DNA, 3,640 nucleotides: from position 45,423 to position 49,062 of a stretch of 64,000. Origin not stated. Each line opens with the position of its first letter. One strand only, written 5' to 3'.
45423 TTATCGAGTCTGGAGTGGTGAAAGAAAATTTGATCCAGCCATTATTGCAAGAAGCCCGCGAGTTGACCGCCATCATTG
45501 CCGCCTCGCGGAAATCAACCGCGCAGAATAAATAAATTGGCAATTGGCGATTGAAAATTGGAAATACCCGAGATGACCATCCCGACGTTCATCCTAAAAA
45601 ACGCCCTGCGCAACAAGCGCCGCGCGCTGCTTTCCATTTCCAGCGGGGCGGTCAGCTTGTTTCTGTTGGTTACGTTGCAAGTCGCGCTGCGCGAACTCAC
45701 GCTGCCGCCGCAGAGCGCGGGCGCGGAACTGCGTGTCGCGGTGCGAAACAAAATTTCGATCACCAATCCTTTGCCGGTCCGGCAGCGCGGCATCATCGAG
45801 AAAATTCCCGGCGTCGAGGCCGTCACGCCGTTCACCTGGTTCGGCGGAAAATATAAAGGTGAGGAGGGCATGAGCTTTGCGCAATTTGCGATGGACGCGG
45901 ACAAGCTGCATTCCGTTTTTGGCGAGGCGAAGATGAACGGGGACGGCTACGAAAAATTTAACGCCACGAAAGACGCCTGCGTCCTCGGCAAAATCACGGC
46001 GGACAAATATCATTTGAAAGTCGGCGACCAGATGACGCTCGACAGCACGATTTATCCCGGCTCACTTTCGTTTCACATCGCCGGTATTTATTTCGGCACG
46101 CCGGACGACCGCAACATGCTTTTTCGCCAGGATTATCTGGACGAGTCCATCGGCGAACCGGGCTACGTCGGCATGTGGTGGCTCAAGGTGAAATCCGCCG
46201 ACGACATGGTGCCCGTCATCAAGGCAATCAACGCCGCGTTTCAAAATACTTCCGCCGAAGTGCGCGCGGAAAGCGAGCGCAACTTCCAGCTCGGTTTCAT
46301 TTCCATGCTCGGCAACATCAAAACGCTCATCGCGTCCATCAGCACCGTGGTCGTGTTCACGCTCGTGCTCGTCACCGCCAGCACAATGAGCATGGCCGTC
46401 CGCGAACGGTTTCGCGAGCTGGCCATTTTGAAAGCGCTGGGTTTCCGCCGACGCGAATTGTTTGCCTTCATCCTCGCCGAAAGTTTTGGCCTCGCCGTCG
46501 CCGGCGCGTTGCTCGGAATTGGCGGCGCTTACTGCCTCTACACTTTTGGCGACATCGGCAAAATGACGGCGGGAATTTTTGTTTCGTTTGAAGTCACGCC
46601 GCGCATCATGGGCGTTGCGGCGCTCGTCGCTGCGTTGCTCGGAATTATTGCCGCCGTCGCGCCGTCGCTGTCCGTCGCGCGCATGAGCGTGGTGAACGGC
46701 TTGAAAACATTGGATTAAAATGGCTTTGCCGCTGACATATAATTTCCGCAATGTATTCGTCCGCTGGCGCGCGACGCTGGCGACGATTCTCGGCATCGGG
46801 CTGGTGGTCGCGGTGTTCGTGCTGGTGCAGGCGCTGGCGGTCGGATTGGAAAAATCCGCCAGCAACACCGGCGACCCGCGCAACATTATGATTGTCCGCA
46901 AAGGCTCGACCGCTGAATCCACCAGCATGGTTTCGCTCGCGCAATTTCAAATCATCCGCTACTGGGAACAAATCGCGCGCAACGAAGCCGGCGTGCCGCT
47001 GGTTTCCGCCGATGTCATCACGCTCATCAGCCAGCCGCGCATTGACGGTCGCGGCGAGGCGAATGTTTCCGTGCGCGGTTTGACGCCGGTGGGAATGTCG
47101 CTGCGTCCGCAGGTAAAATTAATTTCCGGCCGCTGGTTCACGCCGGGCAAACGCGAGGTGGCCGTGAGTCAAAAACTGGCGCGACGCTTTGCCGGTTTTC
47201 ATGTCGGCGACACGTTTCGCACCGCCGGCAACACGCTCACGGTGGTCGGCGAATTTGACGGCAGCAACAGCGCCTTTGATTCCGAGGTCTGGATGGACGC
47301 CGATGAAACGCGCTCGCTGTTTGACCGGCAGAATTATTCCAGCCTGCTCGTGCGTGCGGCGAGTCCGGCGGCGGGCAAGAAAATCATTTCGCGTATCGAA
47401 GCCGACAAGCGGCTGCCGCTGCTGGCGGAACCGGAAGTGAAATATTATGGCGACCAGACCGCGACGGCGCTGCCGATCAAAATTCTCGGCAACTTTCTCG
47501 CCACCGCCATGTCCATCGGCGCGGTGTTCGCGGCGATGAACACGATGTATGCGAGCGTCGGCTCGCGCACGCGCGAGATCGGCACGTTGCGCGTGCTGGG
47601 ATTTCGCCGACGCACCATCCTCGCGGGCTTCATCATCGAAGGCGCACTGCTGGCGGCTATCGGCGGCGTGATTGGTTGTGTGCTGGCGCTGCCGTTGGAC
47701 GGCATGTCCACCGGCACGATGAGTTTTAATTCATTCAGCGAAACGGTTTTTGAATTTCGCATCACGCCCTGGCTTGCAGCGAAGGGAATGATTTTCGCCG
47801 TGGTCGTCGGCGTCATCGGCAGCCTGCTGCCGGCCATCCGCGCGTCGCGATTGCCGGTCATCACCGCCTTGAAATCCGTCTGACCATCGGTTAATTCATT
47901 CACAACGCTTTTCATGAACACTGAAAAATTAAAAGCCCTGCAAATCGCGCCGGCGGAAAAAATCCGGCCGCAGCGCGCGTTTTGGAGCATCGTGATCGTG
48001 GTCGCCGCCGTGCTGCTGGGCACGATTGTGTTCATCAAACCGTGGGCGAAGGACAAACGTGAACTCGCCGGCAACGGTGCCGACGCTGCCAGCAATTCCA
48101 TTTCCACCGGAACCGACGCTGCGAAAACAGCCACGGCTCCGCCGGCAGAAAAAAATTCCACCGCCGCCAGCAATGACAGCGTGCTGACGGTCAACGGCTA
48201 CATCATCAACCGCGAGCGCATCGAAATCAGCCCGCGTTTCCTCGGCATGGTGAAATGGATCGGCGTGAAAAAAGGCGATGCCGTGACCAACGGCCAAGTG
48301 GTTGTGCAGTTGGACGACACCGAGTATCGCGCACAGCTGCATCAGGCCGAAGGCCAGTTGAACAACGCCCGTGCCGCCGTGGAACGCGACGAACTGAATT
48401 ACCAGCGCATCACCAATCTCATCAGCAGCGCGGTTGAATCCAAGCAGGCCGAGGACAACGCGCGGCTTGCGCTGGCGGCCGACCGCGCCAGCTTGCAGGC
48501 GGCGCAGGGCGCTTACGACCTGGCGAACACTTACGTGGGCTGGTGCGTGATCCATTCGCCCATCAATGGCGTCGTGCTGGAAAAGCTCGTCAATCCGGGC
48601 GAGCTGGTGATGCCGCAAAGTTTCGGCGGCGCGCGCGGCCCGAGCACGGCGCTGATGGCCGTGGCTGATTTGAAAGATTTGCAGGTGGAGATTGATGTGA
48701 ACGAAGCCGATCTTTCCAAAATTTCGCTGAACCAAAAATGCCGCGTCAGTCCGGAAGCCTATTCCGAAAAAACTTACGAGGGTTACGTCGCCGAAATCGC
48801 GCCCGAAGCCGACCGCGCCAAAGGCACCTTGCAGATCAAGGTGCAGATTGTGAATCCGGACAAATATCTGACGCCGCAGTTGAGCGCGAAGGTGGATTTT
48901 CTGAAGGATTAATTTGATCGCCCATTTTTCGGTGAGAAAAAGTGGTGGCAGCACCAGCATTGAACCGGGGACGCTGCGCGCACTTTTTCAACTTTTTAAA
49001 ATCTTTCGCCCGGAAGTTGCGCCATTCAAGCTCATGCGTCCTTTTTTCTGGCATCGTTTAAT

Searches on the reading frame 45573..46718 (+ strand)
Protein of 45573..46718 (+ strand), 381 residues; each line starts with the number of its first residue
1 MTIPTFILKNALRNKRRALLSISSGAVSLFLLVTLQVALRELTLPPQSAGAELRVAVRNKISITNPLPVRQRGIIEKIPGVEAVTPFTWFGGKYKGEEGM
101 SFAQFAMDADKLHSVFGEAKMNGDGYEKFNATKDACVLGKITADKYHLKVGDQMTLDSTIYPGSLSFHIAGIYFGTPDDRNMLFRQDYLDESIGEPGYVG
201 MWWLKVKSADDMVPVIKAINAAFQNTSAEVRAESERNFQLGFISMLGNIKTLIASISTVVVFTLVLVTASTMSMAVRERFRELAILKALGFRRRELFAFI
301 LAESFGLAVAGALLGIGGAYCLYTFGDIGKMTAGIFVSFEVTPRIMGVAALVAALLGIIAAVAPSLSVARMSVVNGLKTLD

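Call 5: search_protein_families(library=pfam, proteins=[window:45573-46718:+])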
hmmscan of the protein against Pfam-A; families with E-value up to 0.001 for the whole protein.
window:45573-46718:+ (381 aa): 2 families
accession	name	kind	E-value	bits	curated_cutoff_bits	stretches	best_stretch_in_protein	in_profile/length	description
PF02687.27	FtsX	-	8.3e-14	52.1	25.5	1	255-372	2-119/120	FtsX-like permease C-terminal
PF12704.14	MacB_PCD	-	6.2e-10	40.1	27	1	19-221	5-206/207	MacB-like periplasmic core domain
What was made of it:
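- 45573..46718 (+): Host gene downstream: FtsX/MacB-type permease. PF02687 and PF12704 (call 5).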

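Call 43: find_related_loci(query=window:45573-46715:+, collection=metagenome_contigs, flank=1300)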
Query window:45573-46715:+ (381 aa) in metagenome_contigs; peptide patterns used: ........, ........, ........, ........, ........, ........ (x = any residue, [..] = any of these).
600 stretches matched a pattern (row limit reached: there are more); 437 encode a relative of the query (tblastn E <= 1e-3); the best 80 are kept; 80 distinct loci.
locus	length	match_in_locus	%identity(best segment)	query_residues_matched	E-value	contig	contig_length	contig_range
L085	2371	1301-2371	96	1-357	0e+0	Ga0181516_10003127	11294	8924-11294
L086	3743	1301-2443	91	1-381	0e+0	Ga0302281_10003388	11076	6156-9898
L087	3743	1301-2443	91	1-381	0e+0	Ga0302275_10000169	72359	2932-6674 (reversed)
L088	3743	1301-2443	90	1-381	0e+0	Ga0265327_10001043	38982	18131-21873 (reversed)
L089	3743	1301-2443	90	1-381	0e+0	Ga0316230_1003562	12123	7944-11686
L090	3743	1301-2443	90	1-381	0e+0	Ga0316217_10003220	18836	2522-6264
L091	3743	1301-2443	91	1-381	0e+0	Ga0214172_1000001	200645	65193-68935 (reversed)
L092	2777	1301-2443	89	1-381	0e+0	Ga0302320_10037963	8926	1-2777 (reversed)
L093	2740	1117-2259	88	1-381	0e+0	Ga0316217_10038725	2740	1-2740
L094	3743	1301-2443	89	1-381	0e+0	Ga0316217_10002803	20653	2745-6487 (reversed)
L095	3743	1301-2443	88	1-381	0e+0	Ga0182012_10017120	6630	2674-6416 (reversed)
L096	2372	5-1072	94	26-381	0e+0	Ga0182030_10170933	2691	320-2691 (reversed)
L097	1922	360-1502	85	1-381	0e+0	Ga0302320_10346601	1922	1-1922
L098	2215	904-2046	91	1-381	0e+0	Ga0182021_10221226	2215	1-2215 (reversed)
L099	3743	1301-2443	88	1-381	0e+0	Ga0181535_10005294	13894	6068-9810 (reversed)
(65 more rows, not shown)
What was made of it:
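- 45573..46718 (+): Used to fetch 80 orthologous junctions (call 43).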

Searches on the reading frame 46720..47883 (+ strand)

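Call 5: search_protein_families(library=pfam, proteins=[window:46720-47883:+])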
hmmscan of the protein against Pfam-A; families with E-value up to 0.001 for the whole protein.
window:46720-47883:+ (387 aa): 2 families
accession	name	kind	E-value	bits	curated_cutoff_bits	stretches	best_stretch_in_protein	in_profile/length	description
PF12704.14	MacB_PCD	-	1.3e-21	78.3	27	1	19-228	1-206/207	MacB-like periplasmic core domain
PF02687.27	FtsX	-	2.5e-19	69.9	25.5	1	259-379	2-119/120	FtsX-like permease C-terminal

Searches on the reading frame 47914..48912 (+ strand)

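Call 5: search_protein_families(library=pfam, proteins=[window:47914-48912:+])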
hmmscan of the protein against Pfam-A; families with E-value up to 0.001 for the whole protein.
window:47914-48912:+ (332 aa): 2 families
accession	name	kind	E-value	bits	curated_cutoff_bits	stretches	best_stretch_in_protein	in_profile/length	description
PF16576.10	HlyD_D23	-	2.9e-22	79.4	30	1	100-324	17-213/214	Barrel-sandwich domain of CusB or HlyD membrane-fusion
PF13437.12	HlyD_3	-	4.7e-14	53.4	22.2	1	212-316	1-97/106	HlyD family secretion protein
